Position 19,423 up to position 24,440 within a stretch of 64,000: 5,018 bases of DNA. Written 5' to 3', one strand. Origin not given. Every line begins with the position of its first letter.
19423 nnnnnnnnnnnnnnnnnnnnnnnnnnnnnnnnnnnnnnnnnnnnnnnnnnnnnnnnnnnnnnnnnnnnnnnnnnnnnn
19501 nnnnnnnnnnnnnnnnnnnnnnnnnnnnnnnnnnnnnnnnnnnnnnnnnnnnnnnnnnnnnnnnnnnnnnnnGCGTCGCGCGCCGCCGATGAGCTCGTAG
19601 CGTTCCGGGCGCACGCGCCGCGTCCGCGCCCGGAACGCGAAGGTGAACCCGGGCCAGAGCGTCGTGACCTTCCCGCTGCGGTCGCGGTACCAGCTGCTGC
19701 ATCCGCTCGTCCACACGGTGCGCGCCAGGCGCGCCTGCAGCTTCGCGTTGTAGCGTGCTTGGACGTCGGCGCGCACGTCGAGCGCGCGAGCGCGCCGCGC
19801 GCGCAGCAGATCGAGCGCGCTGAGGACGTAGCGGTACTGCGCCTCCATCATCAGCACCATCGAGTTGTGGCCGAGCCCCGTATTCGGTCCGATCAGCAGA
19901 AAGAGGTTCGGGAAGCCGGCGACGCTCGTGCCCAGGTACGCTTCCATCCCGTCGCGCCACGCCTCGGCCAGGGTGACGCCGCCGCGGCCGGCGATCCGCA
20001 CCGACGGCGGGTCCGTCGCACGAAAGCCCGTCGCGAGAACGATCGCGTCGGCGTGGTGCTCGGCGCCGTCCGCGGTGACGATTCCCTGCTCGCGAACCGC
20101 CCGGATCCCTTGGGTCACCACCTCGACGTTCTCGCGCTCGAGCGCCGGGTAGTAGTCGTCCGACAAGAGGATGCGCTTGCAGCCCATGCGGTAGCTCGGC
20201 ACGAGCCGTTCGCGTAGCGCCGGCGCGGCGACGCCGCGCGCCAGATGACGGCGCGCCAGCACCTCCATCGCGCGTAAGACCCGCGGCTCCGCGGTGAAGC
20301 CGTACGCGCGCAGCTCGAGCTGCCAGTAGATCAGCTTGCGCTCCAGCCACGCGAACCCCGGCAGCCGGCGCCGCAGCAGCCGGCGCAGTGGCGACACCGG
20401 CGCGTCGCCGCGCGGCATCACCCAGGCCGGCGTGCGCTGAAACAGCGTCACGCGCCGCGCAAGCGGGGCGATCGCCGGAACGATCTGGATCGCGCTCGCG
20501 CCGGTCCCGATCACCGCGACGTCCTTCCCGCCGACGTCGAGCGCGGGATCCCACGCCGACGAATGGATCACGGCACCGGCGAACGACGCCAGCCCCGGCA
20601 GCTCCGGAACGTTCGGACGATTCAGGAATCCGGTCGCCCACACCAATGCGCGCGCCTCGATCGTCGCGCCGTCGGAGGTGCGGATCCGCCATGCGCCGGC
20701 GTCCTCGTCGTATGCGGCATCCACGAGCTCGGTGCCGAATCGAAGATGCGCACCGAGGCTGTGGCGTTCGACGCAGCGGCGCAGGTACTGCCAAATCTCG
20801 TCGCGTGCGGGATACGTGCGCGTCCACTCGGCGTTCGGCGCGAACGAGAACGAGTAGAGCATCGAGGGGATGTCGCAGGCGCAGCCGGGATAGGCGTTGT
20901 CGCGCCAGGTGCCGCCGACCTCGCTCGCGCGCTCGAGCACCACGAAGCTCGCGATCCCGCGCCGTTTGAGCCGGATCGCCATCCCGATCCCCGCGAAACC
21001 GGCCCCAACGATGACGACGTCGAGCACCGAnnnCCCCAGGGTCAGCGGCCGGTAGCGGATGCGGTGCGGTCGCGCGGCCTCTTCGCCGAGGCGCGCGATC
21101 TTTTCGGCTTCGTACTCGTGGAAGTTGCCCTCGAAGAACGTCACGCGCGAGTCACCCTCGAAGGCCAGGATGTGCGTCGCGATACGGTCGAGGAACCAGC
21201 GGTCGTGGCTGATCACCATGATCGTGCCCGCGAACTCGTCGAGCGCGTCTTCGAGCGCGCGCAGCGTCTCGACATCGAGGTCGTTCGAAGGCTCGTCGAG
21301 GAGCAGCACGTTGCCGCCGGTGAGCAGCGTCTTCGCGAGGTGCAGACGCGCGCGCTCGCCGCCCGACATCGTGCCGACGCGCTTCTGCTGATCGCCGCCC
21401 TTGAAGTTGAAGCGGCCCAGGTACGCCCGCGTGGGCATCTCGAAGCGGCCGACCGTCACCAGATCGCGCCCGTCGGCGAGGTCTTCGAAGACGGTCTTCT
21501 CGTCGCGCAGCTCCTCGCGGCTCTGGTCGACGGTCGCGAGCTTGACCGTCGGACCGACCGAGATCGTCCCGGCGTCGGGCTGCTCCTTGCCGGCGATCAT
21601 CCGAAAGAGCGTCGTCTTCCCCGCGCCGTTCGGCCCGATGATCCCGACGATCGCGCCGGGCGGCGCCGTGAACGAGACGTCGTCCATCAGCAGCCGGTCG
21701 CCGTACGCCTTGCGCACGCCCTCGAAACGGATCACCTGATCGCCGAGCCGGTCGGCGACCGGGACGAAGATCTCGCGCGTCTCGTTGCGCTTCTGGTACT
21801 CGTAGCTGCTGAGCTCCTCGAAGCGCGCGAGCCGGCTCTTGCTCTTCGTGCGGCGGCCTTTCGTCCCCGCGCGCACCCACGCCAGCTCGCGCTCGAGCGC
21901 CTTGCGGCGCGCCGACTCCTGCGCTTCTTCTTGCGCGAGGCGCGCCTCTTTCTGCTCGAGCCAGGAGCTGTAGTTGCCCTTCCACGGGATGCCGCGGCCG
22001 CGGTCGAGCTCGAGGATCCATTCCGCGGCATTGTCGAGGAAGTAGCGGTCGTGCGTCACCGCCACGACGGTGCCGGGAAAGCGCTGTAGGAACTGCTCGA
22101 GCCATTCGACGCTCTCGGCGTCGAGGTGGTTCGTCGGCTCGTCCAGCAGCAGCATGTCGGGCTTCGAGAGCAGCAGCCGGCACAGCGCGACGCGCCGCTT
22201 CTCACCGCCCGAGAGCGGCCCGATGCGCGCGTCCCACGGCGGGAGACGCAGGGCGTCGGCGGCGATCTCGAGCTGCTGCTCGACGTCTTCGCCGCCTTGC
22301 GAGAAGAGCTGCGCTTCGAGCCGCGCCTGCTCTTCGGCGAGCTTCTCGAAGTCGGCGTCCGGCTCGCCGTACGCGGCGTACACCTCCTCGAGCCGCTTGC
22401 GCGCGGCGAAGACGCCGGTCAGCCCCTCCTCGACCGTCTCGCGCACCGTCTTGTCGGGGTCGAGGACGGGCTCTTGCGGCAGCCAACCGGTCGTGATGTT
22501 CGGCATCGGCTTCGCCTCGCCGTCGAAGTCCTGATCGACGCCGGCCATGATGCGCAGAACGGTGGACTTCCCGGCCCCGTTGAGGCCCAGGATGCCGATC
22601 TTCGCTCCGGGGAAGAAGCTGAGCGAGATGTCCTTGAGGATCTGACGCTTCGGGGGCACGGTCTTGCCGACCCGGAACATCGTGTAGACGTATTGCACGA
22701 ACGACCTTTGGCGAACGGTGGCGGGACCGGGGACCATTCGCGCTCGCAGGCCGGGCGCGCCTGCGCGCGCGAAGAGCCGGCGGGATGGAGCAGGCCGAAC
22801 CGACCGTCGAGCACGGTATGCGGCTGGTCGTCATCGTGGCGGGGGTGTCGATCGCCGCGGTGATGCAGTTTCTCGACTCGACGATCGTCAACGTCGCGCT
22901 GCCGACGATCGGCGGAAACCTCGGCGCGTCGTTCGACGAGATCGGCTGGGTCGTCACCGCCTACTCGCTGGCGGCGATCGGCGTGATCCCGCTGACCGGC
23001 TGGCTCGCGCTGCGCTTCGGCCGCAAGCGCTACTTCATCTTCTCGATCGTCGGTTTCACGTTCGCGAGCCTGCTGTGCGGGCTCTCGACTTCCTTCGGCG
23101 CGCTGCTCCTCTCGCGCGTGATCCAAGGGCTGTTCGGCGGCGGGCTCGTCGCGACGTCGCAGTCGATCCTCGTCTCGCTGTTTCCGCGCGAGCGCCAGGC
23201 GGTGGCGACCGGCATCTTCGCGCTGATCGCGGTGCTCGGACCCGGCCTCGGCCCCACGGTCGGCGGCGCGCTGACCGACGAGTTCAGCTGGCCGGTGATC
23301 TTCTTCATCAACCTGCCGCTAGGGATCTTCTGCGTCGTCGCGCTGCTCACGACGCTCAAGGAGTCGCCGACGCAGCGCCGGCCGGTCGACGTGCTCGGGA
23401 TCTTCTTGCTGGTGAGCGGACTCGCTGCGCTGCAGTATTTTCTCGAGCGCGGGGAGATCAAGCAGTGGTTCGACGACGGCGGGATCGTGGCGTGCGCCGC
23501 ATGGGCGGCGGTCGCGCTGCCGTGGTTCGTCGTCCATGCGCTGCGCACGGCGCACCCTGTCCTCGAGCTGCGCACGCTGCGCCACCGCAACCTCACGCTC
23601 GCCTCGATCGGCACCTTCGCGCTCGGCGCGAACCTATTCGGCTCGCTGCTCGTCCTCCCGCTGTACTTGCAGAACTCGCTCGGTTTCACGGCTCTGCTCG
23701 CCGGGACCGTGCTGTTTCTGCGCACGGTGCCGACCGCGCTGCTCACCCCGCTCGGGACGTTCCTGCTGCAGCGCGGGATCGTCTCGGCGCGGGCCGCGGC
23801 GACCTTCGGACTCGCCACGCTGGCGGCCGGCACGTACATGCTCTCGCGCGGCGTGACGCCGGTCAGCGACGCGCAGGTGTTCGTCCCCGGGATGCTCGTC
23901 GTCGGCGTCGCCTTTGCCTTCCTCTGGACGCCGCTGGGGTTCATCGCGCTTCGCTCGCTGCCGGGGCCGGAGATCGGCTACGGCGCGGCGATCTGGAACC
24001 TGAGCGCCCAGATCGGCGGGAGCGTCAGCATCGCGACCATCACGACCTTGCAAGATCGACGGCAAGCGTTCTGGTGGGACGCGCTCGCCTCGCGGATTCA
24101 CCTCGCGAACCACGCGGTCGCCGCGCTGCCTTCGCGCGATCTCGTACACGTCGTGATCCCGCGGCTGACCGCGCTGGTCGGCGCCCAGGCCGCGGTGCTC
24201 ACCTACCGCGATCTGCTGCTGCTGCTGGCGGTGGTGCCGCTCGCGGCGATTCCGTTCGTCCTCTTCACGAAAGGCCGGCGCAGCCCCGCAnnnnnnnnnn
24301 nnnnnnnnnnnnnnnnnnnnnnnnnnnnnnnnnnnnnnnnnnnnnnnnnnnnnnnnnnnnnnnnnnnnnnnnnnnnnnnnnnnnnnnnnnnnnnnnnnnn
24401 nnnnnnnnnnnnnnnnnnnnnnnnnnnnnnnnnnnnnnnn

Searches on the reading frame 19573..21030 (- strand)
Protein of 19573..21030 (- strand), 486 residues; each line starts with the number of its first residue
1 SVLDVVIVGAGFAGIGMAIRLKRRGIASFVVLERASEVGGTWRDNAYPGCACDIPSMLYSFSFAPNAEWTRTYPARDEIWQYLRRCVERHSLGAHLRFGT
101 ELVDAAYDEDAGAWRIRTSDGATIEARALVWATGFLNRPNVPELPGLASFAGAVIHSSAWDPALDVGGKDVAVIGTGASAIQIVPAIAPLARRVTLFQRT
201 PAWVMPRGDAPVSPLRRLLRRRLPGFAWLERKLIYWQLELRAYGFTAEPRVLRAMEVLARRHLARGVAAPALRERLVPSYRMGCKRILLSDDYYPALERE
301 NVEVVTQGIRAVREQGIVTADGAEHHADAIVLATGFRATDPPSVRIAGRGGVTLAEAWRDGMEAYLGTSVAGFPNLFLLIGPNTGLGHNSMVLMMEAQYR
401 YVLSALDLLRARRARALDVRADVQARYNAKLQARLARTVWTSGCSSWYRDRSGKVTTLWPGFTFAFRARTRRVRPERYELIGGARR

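Call 53: search_protein_families(library=pfam, proteins=[window:19573-21030:-], max_evalue=0.0001)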
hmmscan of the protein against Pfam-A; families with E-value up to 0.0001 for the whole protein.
window:19573-21030:- (486 aa): 11 families
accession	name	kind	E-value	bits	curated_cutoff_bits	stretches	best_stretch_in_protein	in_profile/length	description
PF13738.12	Pyr_redox_3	-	7.9e-25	88.2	30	1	6-205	1-201/305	Pyridine nucleotide-disulphide oxidoreductase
PF07992.20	Pyr_redox_2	-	2e-19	70.5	26.1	1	4-207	2-180/291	Pyridine nucleotide-disulphide oxidoreductase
PF00743.25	FMO-like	-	1.4e-15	57.2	22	1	5-226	4-241/532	Flavin-binding monooxygenase-like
PF13434.12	Lys_Orn_oxgnase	-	7.1e-13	48.8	21.3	1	70-188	88-208/339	L-lysine 6-monooxygenase/L-ornithine 5-monooxygenase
PF01266.30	DAO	-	8.3e-12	45.7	27.9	1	4-46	1-43/353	FAD dependent oxidoreductase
PF13450.12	NAD_binding_8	-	2e-10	41.2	21.9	1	7-71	1-63/68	NAD(P)-binding Rossmann-like domain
PF13454.12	NAD_binding_9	-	3.4e-09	37.3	21.8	0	6-135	1-154/155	FAD-NAD(P)-binding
PF01134.28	GIDA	-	6e-07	29.3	22.1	0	4-38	1-35/391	Glucose inhibited division protein A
PF00070.33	Pyr_redox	-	1.1e-06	29.5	22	0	5-38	2-34/82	Pyridine nucleotide-disulphide oxidoreductase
PF03486.20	HI0933_like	-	2.5e-05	24.3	50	0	4-39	2-36/244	HI0933-like protein Rossmann domain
PF05834.18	Lycopene_cycl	-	7.3e-05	22.4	23.4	0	4-30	1-29/380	Lycopene cyclase protein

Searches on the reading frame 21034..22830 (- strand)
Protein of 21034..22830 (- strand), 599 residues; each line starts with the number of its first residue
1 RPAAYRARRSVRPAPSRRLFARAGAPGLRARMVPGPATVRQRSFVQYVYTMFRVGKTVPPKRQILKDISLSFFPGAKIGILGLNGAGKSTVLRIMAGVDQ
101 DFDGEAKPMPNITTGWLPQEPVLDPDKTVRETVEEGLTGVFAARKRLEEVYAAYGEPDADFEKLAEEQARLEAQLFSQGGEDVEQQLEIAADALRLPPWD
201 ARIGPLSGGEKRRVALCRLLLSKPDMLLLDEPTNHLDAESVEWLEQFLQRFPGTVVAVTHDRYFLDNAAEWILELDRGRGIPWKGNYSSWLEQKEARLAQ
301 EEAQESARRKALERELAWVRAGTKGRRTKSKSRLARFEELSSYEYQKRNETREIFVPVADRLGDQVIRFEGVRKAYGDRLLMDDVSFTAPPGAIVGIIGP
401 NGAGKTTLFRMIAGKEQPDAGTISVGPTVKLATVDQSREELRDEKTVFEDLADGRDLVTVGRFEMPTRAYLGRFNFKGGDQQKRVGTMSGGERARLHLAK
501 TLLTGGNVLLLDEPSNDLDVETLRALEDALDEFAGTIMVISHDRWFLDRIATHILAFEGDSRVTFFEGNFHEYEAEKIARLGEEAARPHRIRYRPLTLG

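Call 53: search_protein_families(library=pfam, proteins=[window:21034-22830:-], max_evalue=0.0001)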
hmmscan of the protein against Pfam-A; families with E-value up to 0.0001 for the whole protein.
window:21034-22830:- (599 aa): 5 families
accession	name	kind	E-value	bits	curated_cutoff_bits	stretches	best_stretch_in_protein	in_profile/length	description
PF00005.33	ABC_tran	-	3.7e-54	183.5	25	2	383-516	2-137/137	ABC transporter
PF13304.12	AAA_21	-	2.8e-16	60.9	27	0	201-266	238-304/304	AAA domain, putative AbiEii toxin, Type IV TA system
PF12848.13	ABC_tran_Xtn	-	1.5e-12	47.9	25.9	1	273-348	1-78/85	ABC transporter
PF02463.25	SMC_N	-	2.6e-08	34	40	0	205-270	136-207/220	RecF/RecN/SMC N terminal domain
PF13476.12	AAA_23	-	9.7e-06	26.8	27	0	394-412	21-39/201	AAA domain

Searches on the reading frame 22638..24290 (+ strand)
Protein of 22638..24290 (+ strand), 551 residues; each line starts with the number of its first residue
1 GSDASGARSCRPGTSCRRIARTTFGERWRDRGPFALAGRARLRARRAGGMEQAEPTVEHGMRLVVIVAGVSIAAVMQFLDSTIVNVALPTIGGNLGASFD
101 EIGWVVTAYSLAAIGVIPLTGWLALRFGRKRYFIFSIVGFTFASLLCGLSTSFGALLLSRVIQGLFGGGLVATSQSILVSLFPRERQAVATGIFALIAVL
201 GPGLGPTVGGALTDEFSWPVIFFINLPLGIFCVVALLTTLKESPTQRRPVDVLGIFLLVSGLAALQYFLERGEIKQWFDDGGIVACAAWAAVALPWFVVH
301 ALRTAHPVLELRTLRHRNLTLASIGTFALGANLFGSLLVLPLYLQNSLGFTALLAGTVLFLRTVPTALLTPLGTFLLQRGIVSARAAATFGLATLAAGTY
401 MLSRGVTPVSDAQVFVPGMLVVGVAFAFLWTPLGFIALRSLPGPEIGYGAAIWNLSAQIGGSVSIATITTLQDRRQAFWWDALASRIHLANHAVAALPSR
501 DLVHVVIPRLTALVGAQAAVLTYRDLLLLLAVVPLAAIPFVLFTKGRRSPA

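Call 53: search_protein_families(library=pfam, proteins=[window:22638-24290:+], max_evalue=0.0001)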
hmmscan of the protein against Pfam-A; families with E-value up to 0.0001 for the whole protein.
window:22638-24290:+ (551 aa): 2 families
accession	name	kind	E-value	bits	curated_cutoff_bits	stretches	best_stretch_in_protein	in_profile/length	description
PF07690.21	MFS_1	-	2.4e-51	175.2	33.4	1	71-464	2-346/347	Major Facilitator Superfamily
PF00083.30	Sugar_tr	-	6e-07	29.1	22.3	1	93-244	39-195/452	Sugar (and other) transporter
